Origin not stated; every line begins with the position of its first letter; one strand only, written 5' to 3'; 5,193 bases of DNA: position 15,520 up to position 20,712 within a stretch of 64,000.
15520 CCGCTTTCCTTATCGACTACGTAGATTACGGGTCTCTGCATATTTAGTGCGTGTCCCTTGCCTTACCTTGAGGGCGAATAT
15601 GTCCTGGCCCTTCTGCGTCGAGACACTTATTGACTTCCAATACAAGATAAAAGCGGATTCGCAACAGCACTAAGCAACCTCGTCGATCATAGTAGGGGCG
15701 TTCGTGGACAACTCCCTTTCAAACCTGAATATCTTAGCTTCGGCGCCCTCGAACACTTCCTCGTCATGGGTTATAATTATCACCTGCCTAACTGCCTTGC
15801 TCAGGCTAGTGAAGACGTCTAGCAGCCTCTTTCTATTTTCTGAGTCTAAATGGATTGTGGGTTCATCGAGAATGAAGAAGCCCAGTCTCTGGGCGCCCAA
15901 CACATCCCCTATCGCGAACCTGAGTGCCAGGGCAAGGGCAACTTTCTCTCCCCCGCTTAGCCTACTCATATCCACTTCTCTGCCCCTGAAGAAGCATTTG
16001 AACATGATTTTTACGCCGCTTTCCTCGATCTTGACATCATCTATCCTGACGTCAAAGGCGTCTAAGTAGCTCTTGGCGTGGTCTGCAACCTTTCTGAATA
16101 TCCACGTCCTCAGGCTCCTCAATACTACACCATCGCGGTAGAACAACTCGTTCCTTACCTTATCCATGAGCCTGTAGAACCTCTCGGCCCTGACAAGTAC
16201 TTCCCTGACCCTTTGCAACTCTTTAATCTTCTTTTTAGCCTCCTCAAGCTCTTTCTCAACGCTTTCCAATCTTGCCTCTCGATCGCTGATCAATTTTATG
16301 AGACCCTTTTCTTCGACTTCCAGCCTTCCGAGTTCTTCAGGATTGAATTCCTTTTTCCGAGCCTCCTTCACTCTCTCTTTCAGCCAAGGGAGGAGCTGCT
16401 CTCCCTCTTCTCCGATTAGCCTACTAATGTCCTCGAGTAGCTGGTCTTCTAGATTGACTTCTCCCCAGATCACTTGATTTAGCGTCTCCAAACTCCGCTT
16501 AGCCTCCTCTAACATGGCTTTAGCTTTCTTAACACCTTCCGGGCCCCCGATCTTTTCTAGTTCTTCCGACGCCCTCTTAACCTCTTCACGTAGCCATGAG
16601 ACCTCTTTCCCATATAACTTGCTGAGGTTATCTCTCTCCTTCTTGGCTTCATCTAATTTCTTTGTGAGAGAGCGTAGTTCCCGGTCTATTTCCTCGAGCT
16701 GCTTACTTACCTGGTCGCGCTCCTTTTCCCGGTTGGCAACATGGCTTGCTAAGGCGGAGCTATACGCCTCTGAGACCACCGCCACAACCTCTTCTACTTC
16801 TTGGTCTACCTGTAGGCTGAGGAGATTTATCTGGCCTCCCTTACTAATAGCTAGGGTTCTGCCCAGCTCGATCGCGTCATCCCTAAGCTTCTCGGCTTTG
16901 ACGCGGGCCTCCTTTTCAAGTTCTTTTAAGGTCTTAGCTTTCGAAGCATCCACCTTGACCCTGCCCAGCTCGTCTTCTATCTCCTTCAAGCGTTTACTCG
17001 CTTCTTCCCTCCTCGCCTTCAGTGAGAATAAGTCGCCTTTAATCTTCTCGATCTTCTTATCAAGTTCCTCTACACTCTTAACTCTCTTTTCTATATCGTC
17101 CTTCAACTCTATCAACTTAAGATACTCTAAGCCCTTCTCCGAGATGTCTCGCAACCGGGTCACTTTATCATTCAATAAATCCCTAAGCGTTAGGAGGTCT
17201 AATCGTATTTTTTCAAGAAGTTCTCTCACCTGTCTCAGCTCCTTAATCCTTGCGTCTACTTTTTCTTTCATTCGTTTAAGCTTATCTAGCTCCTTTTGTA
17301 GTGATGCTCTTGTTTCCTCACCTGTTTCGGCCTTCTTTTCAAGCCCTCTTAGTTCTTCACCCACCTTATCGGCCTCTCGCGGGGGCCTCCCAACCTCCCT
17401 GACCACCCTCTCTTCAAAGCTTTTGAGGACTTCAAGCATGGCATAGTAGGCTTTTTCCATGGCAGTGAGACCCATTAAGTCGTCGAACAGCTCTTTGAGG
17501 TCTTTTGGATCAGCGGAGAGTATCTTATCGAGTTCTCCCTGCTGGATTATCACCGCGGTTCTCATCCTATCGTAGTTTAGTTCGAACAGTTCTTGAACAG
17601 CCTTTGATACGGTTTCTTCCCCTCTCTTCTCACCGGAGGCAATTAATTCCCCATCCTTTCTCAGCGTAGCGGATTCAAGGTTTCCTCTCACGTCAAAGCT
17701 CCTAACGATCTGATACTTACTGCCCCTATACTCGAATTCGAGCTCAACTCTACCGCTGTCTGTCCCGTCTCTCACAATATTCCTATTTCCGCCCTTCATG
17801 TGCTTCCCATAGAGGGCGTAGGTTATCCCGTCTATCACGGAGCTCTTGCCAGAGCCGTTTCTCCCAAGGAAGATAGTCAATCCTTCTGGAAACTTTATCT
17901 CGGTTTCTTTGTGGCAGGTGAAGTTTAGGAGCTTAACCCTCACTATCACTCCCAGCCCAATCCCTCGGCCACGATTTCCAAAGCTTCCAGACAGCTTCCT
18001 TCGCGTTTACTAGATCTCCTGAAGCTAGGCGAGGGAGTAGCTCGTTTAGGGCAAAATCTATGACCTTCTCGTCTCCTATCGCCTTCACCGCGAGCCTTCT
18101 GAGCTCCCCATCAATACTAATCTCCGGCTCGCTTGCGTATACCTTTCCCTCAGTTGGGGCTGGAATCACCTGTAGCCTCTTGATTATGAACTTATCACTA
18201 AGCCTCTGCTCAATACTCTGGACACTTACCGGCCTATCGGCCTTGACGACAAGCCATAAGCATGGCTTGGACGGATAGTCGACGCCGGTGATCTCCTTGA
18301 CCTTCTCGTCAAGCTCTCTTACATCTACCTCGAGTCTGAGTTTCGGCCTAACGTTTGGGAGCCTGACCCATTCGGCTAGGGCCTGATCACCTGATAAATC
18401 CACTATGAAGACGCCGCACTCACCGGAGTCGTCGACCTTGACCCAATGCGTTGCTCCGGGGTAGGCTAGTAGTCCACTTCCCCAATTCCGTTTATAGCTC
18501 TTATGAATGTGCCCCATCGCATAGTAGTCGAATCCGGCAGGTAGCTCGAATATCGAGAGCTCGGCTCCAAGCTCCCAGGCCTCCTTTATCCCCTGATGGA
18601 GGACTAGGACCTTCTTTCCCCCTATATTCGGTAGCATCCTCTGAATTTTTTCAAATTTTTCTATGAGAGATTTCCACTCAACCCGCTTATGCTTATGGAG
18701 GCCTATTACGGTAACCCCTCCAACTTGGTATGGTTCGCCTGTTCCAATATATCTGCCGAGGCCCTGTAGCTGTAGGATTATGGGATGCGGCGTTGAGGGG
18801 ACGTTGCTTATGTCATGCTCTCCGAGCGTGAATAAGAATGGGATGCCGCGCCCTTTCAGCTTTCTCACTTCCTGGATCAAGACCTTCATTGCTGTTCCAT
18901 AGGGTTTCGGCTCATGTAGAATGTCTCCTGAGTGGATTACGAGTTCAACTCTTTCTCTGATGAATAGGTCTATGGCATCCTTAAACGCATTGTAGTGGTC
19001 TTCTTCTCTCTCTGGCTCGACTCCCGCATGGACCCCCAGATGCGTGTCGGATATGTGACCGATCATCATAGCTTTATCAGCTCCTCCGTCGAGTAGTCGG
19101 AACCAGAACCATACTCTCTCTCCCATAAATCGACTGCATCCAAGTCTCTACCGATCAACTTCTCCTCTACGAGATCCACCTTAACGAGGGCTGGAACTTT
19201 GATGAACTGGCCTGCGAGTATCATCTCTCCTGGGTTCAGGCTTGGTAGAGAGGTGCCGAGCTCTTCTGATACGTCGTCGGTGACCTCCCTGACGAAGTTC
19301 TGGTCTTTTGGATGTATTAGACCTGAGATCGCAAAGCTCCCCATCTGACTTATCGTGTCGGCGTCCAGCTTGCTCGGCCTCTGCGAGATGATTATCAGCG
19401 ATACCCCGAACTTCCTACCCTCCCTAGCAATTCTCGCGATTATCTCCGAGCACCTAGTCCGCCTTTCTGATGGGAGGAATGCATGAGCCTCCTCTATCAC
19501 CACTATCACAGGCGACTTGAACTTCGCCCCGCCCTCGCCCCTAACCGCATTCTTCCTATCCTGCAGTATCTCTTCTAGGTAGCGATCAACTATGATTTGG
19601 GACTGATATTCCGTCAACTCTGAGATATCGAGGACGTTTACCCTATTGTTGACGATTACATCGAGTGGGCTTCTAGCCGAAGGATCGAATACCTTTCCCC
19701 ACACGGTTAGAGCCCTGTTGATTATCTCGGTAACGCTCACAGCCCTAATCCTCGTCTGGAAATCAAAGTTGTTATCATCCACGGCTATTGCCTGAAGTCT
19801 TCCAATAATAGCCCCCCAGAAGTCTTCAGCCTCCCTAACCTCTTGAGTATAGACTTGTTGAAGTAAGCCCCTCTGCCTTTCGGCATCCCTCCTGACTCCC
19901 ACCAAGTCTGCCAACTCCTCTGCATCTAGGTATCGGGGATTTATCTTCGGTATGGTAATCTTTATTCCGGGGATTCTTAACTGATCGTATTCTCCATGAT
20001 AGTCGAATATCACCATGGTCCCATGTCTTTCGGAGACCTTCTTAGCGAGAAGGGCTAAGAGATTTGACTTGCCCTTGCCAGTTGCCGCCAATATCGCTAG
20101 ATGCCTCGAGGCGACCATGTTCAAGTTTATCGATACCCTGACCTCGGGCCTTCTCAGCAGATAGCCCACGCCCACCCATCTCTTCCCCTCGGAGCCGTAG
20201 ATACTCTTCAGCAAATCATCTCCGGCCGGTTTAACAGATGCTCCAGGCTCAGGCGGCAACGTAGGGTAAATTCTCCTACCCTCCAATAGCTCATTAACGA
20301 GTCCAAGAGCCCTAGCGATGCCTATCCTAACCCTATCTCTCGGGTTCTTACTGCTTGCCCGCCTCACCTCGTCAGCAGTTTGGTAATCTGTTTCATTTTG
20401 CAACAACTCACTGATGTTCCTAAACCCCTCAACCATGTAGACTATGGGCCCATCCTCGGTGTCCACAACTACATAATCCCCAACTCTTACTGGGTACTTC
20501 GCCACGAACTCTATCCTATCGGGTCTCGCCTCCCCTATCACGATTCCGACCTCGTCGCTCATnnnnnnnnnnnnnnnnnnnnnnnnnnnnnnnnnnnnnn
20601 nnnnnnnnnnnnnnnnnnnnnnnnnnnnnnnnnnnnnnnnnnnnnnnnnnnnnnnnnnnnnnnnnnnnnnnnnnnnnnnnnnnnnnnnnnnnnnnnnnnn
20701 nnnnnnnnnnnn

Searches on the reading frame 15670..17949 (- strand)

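Call 31: search_protein_families(library=pfam, proteins=[window:15670-17949:-], max_evalue=0.01)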
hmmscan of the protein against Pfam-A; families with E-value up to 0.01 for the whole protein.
window:15670-17949:- (759 aa): 16 families
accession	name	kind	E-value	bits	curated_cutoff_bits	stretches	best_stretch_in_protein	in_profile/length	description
PF02463.25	SMC_N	-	2.3e-23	83.2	40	1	2-739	2-208/220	RecF/RecN/SMC N terminal domain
PF13476.12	AAA_23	-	1.5e-19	71.9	27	1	4-244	1-199/201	AAA domain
PF13175.12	AAA_15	-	1.2e-13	51.9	32.1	1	1-368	1-262/374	AAA ATPase domain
PF13304.12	AAA_21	-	6.8e-12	46.5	27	2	610-732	167-302/304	AAA domain, putative AbiEii toxin, Type IV TA system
PF13555.12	AAA_29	-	2.8e-07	30.6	27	1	4-50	3-50/61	P-loop containing region of AAA domain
PF13558.12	SbcC_Walker_B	-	7.1e-06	26.6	27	1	660-714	29-89/90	SbcC/RAD50-like, Walker B motif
PF00005.33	ABC_tran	-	0.00017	22.6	25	0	24-46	13-35/137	ABC transporter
PF17045.10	CEP63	-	0.00044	20.6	33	1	397-477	30-109/263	Centrosomal protein of 63 kDa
PF13514.12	AAA_27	-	0.00055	20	22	1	3-86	4-89/206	AAA domain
PF02403.27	Seryl_tRNA_N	-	0.0013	19.4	28.2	0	402-494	16-104/108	Seryl-tRNA synthetase N-terminal domain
PF24627.1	PUMA_CC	-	0.0016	18.8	30.1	0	396-442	16-62/74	PUMA coiled-coil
PF08702.15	Fib_alpha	-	0.0022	18.6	29.9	0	197-259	62-125/143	Fibrinogen alpha/beta chain family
PF05837.17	CENP-H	-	0.0042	17.4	29.9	1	409-494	89-177/202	Centromere protein H (CENP-H)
PF05377.16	FlaC_arch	-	0.005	17.7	27.8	0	293-329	2-38/55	Flagella accessory protein C (FlaC)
PF14362.11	DUF4407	-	0.005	16.6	31.3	1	390-579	111-250/297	Domain of unknown function (DUF4407)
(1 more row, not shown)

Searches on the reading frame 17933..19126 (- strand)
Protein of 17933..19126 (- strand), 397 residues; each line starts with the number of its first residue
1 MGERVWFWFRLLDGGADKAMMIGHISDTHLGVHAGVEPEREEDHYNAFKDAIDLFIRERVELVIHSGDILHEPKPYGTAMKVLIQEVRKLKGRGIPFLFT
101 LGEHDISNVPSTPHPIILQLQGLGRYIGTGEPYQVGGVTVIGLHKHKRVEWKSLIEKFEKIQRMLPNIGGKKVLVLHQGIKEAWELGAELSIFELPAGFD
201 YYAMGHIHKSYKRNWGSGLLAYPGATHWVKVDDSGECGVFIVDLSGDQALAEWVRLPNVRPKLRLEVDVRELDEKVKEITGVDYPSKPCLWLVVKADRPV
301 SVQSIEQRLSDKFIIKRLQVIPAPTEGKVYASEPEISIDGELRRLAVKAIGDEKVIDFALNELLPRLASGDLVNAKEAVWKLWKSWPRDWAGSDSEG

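Call 31: search_protein_families(library=pfam, proteins=[window:17933-19126:-], max_evalue=0.01)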
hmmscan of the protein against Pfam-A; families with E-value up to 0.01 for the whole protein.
window:17933-19126:- (397 aa): 2 families
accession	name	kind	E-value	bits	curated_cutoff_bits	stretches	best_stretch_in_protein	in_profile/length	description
PF12850.12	Metallophos_2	-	2e-12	47.8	27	1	20-240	1-147/154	Calcineurin-like phosphoesterase superfamily domain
PF00149.33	Metallophos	-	2.4e-11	44.9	21.5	1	20-209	1-190/191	Calcineurin-like phosphoesterase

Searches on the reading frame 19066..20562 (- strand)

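Call 31: search_protein_families(library=pfam, proteins=[window:19066-20562:-], max_evalue=0.01)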
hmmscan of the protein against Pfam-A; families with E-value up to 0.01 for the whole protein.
window:19066-20562:- (498 aa): 10 families
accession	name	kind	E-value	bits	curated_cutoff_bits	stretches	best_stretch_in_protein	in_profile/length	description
PF01935.23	DUF87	-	5.1e-32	112.2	23.2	1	132-332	3-220/220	Helicase HerA, central domain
PF09378.16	HAS-barrel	-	3.8e-08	33.7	25.2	1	5-87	1-86/90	HAS barrel domain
PF10412.15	TrwB_AAD_bind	-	2.2e-05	24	20.5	1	151-192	14-55/387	Type IV secretion-system coupling protein DNA-binding domain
PF05872.18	HerA_C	-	0.00015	21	22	0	142-198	12-67/502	Helicase HerA-like C-terminal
PF12846.13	AAA_10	-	0.00027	20.5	27.5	0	152-248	21-105/362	AAA-like domain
PF01580.24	FtsK_SpoIIIE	-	0.00032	20.7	24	0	364-397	187-220/221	FtsK/SpoIIIE family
PF13401.12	AAA_22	-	0.00061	20.5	27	0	153-243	6-81/130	AAA domain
PF00270.35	DEAD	-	0.0021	18.2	26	0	279-379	56-146/167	DEAD/DEAH box helicase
PF00005.33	ABC_tran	-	0.0059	17.7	25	0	145-196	4-55/137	ABC transporter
PF00004.35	AAA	-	0.0082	17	21.2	0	346-407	53-123/131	ATPase family associated with various cellular activities (AAA)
